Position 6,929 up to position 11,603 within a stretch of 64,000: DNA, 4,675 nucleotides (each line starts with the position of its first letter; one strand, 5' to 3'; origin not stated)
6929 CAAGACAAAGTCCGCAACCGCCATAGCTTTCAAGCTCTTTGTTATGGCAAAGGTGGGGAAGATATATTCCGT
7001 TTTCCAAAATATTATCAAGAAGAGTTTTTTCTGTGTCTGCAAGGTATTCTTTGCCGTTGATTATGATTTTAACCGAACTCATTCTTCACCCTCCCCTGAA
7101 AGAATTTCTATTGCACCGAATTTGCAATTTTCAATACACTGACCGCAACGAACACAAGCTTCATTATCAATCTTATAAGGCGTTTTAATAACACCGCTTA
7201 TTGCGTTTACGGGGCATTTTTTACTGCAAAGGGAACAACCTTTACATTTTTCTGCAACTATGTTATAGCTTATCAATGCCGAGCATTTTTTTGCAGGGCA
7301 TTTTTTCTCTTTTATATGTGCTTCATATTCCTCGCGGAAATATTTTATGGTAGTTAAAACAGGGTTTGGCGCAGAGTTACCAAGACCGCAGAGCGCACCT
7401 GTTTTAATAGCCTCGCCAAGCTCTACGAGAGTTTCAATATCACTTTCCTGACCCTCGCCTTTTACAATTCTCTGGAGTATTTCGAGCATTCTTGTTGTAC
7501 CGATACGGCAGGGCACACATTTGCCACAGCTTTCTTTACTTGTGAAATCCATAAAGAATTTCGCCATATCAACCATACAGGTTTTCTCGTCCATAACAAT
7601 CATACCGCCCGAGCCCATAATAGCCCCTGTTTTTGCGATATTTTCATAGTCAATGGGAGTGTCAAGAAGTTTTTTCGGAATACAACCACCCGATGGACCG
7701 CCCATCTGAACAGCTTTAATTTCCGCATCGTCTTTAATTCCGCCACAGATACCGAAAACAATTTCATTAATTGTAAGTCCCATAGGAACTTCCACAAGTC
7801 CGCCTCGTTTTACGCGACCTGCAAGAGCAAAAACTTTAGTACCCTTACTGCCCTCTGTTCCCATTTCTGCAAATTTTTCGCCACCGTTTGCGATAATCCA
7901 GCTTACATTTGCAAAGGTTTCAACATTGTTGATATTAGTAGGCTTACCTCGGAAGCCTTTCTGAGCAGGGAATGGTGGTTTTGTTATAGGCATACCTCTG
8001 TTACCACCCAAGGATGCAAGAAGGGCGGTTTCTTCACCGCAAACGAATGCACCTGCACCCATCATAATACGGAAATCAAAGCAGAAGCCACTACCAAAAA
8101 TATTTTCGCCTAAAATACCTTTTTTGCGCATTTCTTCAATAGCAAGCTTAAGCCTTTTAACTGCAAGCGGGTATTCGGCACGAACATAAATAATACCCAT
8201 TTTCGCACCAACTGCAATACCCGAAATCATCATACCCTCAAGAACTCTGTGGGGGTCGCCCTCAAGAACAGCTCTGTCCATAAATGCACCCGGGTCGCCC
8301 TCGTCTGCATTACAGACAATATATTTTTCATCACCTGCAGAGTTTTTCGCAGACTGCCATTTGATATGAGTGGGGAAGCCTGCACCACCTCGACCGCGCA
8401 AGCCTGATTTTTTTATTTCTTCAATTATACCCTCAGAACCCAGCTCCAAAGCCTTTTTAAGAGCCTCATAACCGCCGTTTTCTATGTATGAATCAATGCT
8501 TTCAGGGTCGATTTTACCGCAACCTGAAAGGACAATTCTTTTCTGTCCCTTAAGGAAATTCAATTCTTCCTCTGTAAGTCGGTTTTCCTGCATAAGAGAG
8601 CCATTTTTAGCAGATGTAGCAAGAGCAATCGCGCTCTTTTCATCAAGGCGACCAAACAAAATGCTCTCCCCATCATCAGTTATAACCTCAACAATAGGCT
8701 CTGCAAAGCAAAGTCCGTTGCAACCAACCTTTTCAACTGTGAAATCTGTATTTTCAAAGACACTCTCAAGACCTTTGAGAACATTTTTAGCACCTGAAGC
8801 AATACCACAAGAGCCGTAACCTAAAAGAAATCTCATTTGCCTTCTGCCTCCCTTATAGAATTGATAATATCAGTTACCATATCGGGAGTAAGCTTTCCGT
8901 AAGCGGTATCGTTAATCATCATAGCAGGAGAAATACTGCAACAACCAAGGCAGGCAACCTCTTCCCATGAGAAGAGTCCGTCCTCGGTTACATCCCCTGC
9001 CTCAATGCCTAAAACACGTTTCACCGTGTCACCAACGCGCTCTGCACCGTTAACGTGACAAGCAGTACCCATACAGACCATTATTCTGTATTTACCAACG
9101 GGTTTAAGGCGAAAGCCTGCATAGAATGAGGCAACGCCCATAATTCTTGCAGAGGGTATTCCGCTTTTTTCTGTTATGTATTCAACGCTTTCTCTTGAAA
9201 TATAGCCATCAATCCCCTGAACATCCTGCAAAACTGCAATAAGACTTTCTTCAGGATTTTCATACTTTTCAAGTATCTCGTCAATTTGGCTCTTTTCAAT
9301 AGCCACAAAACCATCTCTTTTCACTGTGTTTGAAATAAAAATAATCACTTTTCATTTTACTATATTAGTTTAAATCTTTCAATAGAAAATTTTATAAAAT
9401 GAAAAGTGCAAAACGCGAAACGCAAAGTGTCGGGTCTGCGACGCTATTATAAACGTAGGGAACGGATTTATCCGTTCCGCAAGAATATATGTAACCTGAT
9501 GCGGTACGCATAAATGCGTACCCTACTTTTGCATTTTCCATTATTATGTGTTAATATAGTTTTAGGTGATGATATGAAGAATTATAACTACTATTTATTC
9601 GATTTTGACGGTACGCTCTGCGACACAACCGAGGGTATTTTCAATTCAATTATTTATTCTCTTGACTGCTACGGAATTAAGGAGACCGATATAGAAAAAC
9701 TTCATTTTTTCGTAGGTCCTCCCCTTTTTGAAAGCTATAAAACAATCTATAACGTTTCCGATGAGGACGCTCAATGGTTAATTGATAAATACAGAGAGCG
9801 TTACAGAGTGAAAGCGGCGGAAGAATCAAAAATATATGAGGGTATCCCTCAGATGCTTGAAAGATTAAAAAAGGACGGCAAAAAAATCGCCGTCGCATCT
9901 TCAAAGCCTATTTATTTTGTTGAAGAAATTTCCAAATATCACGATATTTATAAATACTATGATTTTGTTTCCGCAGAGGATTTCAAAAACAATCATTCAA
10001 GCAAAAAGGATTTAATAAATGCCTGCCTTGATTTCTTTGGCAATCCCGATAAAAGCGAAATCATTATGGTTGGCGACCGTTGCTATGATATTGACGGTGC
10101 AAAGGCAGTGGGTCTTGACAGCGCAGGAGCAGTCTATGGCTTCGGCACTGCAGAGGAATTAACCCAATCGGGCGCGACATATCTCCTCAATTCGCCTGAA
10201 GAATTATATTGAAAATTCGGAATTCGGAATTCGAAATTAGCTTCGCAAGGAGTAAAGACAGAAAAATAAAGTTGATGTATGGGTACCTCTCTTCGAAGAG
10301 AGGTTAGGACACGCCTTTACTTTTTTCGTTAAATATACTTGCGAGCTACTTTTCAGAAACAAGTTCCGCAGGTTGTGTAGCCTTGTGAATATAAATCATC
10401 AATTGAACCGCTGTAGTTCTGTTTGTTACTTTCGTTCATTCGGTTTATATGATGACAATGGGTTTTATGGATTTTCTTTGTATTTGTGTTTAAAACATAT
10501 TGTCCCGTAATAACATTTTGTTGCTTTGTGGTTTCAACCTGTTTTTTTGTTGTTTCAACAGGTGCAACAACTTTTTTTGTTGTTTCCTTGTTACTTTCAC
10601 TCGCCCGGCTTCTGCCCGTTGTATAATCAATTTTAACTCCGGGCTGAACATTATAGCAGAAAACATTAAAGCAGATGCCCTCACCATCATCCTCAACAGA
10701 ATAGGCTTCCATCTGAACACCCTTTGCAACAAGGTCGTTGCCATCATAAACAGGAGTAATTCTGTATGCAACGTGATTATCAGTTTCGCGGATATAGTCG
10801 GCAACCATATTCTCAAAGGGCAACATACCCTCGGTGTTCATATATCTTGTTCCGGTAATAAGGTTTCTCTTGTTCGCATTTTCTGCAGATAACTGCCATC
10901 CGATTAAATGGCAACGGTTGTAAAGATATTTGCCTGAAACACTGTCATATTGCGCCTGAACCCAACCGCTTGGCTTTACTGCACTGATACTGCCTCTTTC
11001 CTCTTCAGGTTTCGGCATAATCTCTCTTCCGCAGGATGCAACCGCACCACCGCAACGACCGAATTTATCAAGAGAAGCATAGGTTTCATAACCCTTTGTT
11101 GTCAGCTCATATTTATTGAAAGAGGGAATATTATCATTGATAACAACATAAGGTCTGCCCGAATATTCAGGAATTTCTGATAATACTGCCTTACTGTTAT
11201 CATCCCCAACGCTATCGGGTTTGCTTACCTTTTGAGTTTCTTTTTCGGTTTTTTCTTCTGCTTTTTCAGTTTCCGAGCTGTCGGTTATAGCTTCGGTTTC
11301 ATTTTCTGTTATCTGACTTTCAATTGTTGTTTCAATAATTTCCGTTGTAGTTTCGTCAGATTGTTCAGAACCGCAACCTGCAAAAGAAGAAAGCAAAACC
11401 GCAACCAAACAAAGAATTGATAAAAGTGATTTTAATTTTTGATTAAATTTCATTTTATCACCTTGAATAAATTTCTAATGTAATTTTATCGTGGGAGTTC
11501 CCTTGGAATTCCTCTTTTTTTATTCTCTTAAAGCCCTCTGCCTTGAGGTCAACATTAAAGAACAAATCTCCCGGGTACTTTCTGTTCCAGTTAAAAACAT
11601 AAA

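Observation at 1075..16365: Family of intergenic elements whose arms are tandem heptanucleotides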

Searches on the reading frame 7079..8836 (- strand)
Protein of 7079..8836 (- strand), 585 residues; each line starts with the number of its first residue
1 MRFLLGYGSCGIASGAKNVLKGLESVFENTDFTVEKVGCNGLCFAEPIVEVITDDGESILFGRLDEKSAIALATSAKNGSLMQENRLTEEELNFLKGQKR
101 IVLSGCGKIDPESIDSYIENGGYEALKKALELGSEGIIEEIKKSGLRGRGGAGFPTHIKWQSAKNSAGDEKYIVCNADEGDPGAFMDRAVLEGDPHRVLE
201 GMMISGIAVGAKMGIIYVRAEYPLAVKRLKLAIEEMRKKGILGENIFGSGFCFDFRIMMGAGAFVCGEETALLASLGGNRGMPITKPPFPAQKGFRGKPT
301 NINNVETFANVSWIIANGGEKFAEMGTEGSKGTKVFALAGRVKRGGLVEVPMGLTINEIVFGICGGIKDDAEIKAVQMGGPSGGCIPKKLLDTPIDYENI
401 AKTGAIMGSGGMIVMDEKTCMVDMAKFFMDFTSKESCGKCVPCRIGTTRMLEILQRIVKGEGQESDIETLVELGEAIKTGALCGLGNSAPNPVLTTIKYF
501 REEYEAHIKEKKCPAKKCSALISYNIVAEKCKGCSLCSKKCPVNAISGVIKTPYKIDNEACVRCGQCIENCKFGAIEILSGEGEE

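Call 7: search_protein_families(library=pfam, proteins=[window:7079-8836:-])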
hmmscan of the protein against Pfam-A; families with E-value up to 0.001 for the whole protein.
window:7079-8836:- (585 aa): 10 families
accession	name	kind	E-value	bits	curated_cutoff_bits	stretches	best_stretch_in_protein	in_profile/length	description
PF01512.22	Complex1_51K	-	4.3e-46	157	31.2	1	141-312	1-149/150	Nuo51 FMN-binding domain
PF10589.14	NADH_4Fe-4S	-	6.1e-35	119.4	23.5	1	423-507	1-85/85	NADH-ubiquinone oxidoreductase-F iron-sulfur binding region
PF00037.32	Fer4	-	6.1e-12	45.3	21.1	2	525-547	2-24/24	4Fe-4S binding domain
PF12838.12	Fer4_7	-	1.9e-06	28.7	27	1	530-575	1-52/52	4Fe-4S dicluster domain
PF13187.11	Fer4_9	-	3.6e-06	27.4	27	1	530-576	1-52/52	4Fe-4S dicluster domain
PF13237.11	Fer4_10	-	1e-05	25.8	25.5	1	525-571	3-52/53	4Fe-4S dicluster domain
PF14697.11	Fer4_21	-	1.2e-05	25.7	35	0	524-546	34-57/59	4Fe-4S dicluster domain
PF12837.12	Fer4_6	-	2.4e-05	24.5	25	1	556-576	4-24/24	4Fe-4S binding domain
PF10531.15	SLBB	-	0.00014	22.1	27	1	336-384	2-53/55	SLBB domain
PF12797.12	Fer4_2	-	0.00093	19.5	24.5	0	555-572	4-21/22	4Fe-4S binding domain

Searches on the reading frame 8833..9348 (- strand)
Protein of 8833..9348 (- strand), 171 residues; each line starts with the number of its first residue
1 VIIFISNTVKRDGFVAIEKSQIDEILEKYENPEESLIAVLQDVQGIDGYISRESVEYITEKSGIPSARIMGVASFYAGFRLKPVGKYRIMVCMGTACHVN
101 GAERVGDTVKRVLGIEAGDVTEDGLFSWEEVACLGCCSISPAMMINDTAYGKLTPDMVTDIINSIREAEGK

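Call 7: search_protein_families(library=pfam, proteins=[window:8833-9348:-])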
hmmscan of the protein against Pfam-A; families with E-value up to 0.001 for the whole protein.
window:8833-9348:- (171 aa): 1 family
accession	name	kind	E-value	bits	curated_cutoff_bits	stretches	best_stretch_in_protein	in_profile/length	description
PF01257.25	2Fe-2S_thioredx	-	2.3e-50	170.7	24.8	1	22-165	1-144/145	Thioredoxin-like [2Fe-2S] ferredoxin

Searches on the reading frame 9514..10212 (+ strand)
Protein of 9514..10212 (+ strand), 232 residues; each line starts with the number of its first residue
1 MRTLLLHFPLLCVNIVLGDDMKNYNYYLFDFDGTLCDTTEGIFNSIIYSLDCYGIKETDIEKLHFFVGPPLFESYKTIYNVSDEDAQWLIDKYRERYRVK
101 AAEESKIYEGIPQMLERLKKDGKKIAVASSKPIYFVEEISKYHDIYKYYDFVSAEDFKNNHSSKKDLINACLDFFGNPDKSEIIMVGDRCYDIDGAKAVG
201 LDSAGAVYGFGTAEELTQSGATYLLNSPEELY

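Call 7: search_protein_families(library=pfam, proteins=[window:9514-10212:+])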
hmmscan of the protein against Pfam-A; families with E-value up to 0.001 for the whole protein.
window:9514-10212:+ (232 aa): 4 families
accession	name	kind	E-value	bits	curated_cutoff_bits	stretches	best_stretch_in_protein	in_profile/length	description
PF13419.12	HAD_2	-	2.1e-31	109.8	23.8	1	28-205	2-177/178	Haloacid dehalogenase-like hydrolase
PF00702.32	Hydrolase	-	4.1e-22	80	26.4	1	27-200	4-191/191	haloacid dehalogenase-like hydrolase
PF12710.13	HAD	-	4.8e-07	30.8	27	1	28-196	2-188/189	haloacid dehalogenase-like hydrolase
PF13242.12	Hydrolase_like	-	1.3e-05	25.5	22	1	177-225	18-69/75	HAD-hyrolase-like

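Call 44: find_encoding_contigs(protein=window:9514-10212:+, flank=3000, max_places=10)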
Protein window:9514-10212:+ (232 aa): no gene with exactly this product is on record in the collection.

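Call 45: find_encoding_contigs(protein=window:9565-10212:+, flank=3000, max_places=10)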
Protein window:9565-10212:+ (215 aa): no gene with exactly this product is on record in the collection.

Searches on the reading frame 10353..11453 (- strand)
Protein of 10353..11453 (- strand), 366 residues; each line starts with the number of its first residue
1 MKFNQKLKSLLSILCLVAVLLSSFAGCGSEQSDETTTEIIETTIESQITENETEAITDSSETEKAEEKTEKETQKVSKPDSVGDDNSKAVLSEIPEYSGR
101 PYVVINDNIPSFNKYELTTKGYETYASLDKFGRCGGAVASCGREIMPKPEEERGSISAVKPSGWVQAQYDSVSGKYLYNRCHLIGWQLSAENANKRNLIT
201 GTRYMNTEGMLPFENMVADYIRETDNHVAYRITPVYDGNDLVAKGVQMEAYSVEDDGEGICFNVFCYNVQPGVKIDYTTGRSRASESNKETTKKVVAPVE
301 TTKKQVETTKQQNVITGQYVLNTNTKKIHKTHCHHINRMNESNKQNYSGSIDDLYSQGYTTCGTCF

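Call 7: search_protein_families(library=pfam, proteins=[window:10353-11453:-])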
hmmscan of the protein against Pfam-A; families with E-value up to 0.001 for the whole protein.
window:10353-11453:- (366 aa): 2 families
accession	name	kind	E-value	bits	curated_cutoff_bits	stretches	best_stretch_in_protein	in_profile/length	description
PF13930.12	Endonuclea_NS_2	-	4.2e-21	76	27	1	119-251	7-129/132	DNA/RNA non-specific endonuclease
PF01223.29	Endonuclease_NS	-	4.7e-05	23.6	23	1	161-320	65-186/223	DNA/RNA non-specific endonuclease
